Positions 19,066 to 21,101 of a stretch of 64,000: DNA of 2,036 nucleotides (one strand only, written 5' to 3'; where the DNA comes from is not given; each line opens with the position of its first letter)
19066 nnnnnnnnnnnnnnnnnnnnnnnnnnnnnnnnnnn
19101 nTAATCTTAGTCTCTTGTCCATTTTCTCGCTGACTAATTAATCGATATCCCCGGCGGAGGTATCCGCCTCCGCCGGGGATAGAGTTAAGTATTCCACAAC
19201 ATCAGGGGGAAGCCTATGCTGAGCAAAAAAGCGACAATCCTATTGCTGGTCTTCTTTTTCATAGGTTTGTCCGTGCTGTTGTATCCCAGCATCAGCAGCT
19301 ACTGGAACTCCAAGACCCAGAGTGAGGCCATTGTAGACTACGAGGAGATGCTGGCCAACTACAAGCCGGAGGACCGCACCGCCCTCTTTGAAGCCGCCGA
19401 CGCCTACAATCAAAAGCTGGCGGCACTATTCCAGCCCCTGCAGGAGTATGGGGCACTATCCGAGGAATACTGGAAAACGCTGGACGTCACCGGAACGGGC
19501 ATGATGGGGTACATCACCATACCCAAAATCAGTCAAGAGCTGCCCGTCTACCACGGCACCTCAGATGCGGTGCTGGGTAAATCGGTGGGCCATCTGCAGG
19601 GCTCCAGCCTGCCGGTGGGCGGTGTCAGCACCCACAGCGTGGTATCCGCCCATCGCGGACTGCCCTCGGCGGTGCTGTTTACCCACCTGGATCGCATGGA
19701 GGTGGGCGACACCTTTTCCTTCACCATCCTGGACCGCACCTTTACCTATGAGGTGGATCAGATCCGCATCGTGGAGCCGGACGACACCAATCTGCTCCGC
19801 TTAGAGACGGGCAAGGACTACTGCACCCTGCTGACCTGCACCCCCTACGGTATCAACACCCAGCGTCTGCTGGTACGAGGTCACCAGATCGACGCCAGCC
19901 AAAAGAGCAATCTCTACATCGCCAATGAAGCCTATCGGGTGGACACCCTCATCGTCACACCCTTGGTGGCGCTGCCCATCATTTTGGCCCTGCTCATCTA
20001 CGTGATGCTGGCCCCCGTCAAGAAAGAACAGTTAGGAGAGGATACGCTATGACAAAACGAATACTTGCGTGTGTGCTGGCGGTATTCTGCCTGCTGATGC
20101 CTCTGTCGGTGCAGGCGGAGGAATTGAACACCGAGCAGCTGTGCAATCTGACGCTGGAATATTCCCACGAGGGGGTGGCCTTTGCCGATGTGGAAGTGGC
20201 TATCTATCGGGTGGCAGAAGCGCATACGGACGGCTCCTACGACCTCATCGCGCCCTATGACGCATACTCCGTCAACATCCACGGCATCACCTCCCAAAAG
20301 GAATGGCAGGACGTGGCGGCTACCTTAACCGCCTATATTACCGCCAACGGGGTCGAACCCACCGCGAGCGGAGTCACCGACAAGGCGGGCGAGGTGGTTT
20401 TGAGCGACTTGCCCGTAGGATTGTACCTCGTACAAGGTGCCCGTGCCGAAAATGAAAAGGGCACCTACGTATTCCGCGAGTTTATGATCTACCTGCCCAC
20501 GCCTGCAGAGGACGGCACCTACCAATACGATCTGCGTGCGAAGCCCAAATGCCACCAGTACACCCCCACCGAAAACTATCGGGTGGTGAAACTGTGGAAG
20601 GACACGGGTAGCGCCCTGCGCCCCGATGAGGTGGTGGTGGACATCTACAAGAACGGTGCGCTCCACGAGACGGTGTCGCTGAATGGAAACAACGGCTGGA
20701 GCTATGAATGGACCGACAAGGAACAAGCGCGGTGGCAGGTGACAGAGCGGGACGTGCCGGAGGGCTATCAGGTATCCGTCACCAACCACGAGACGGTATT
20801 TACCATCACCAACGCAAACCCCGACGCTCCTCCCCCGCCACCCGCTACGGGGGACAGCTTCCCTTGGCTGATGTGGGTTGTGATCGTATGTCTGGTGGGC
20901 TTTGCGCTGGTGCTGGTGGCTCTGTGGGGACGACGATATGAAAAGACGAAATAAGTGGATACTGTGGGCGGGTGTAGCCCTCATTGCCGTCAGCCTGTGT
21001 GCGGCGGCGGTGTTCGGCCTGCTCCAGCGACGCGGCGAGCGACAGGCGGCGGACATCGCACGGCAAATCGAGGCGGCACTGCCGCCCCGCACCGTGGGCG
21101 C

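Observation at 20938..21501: Sortase-fold paralog that has lost the His-Cys-Arg catalytic triad (pseudo-sortase) at the end of the pilus operon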

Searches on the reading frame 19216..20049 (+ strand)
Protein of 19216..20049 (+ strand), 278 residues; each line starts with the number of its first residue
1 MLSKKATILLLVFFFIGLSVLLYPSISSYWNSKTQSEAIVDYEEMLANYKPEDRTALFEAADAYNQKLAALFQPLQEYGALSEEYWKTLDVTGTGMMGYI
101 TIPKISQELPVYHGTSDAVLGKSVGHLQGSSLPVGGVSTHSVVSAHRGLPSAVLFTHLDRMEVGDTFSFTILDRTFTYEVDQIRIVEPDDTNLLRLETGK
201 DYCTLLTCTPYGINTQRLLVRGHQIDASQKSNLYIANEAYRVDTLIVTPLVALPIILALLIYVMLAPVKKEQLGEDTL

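Call 3: search_protein_families(library=pfam, proteins=[window:19216-20049:+], max_evalue=1)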
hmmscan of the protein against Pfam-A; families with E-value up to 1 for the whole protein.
window:19216-20049:+ (278 aa): 1 family
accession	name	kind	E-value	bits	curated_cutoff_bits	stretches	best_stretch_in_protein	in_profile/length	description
PF04203.18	Sortase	-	1.5e-23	83.3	26.6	1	100-223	1-123/125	Sortase domain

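Call 4: search_protein_families(library=ncbifam, proteins=[window:19216-20049:+], max_evalue=1)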
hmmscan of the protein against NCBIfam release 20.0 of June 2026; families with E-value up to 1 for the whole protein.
window:19216-20049:+ (278 aa): 6 families
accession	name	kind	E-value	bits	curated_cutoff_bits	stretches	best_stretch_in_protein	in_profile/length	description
NF033745.1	class_C_sortase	subfamily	1.7e-78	263.3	160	1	11-224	2-220/220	class C sortase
TIGR01076.1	sortase_fam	subfamily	9.8e-49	164.6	39.35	1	98-231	1-134/136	sortase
NF058671.1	sortase_SrtD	exception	3.8e-25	88.7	140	1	11-211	3-171/187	class D sortase, LPxTATN-specific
NF033746.1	class_D_sortase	subfamily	1.2e-22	80.2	165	1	96-212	9-118/135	class D sortase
NF033747.1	class_E_sortase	subfamily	1.2e-14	54.7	160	1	90-225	64-206/211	class E sortase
TIGR03784.1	marine_sortase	equivalog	7.4e-10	38.7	158.25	1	96-213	50-161/174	class GN sortase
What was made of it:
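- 19216..20052 (+): Intact class C sortase with His146, Cys208 and Arg217. NCBIfam class_C_sortase 263 bits, cut-off 160 (call 4).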

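Call 73: find_related_loci(query=A3, collection=metagenome_contigs, flank=6000)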
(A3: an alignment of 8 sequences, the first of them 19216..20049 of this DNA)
Query A3 (278 aa) in metagenome_contigs; peptide patterns used: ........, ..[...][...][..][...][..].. (x = any residue, [..] = any of these).
600 stretches matched a pattern (row limit reached: there are more); 594 encode a relative of the query (tblastn E <= 1e-3); the best 80 are kept; 80 distinct loci.
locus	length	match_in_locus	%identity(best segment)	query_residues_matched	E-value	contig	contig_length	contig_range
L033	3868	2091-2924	78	1-278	6e-157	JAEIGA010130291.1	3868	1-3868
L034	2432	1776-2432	71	1-220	1e-110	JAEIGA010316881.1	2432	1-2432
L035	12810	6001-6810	58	2-271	5e-105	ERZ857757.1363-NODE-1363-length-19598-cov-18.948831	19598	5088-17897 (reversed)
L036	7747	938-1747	57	2-271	1e-104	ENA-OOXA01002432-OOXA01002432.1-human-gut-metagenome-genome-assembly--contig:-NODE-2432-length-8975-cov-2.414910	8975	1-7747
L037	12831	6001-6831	58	1-278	5e-104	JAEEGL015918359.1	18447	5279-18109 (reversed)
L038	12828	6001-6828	58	4-276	7e-102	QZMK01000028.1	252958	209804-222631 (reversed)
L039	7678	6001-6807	59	4-275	6e-101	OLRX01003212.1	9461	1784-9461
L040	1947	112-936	54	1-275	2e-103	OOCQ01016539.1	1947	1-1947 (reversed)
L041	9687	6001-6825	54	1-275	4e-98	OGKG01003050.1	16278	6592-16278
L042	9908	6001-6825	54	1-275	5e-98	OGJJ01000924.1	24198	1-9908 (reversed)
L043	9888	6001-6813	57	1-271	2e-97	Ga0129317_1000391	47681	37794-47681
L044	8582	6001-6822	53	1-275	2e-96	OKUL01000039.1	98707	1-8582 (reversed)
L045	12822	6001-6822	53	1-275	6e-96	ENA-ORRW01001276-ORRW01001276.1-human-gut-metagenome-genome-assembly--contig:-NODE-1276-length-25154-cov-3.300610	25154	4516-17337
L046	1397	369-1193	53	1-271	1e-102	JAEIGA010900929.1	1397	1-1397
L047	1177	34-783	56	3-254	1e-103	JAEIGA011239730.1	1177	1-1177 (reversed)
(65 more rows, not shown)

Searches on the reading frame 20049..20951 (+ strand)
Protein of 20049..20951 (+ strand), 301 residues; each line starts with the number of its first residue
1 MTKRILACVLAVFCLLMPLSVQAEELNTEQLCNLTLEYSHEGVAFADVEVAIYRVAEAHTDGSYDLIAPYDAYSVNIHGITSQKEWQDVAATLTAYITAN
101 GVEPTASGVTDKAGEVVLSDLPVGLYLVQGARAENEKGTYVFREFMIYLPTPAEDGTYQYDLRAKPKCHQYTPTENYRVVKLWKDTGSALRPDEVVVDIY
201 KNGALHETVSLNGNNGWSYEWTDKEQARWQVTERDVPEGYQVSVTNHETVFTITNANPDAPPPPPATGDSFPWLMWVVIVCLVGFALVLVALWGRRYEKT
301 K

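Call 3: search_protein_families(library=pfam, proteins=[window:20049-20951:+], max_evalue=1)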
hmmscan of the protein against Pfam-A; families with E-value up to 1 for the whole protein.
window:20049-20951:+ (301 aa): 3 families
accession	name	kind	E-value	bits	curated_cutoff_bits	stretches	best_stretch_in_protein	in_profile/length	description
PF05738.19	Cna_B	-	2e-11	44.6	22.3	1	178-255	2-86/87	Cna protein B-type domain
PF17802.7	SpaA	-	2.3e-05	24.9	23.1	2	99-129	26-57/91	Prealbumin-like fold domain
PF13620.12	CarboxypepD_reg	-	0.11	13.4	32.3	1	91-129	17-53/82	Carboxypeptidase regulatory-like domain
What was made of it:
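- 20049..20954 (+): Cna_B/SpaA-type 'basal' pilin, 301 aa. Its start overlaps the srtC stop by 4 nt and its stop overlaps the pseudo-sortase start by 17 nt. Pfam Cna_B and SpaA (call 3).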

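Call 4: search_protein_families(library=ncbifam, proteins=[window:20049-20951:+], max_evalue=1)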
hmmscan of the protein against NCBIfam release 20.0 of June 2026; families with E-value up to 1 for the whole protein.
window:20049-20951:+ (301 aa): 2 families
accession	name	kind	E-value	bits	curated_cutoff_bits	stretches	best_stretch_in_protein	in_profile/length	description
NF033902.0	iso_D2_wall_anc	subfamily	1.9e-11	43.5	95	1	71-170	93-206/540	SpaH/EbpB family LPXTG-anchored major pilin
NF053819.1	EF0750_LPXTG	subfamily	0.0066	16.9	47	0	2-25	2-28/105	EF2685/EF0750 family sortase-dependent surface protein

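Call 60: search_solved_structures(query=window:20049-20951:+, max_evalue=1)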
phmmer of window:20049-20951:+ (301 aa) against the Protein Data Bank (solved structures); distinct sequences matched with E-value up to 1: 2.
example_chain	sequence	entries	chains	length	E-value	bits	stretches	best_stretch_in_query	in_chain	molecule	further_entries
1d2p_A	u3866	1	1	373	9.7e-17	64.4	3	156-254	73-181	COLLAGEN ADHESIN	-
1d2o_A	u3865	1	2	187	1.4e-08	37.6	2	156-253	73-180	COLLAGEN ADHESIN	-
